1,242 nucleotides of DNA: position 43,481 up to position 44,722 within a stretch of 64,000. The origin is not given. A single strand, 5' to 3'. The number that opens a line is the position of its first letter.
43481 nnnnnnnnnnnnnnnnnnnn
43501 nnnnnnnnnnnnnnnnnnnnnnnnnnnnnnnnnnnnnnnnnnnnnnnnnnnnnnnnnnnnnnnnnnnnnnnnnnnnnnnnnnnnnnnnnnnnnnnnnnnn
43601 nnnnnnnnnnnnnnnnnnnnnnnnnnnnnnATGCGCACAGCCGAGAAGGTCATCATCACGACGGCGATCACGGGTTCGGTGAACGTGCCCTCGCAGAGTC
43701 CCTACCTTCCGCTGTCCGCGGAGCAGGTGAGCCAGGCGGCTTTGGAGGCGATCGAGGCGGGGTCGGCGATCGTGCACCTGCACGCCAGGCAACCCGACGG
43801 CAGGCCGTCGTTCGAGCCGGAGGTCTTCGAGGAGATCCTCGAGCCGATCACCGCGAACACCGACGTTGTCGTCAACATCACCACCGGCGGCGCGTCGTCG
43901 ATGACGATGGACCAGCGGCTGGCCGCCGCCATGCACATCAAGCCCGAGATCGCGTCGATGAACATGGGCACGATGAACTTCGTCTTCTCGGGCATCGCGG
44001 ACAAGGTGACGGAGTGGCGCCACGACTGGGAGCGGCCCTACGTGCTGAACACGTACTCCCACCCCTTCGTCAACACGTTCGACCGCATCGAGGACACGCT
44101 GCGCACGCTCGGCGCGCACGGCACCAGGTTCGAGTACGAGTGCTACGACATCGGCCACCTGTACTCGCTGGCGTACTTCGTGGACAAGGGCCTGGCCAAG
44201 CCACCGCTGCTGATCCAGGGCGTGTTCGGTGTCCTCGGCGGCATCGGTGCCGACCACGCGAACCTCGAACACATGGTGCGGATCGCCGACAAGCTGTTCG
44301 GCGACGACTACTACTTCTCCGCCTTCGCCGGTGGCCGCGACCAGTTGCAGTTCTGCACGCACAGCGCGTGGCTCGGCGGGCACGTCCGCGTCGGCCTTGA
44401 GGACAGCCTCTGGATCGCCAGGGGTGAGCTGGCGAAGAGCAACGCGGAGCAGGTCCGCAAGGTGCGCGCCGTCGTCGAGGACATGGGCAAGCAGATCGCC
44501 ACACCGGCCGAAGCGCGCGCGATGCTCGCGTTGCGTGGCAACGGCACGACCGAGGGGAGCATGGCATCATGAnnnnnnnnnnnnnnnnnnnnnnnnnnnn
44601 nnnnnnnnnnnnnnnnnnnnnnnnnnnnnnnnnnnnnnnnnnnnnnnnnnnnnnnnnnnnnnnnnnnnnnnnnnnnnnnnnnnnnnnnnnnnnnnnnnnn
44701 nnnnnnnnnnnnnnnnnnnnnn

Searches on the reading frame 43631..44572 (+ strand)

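Call 55: search_protein_families(library=pfam, proteins=[window:43631-44572:+])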
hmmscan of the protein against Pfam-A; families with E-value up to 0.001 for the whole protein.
window:43631-44572:+ (313 aa): 1 family
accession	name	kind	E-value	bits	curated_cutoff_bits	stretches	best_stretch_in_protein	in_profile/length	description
PF05853.18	BKACE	-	2.3e-98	329.3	24.8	1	6-301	1-274/274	beta-keto acid cleavage enzyme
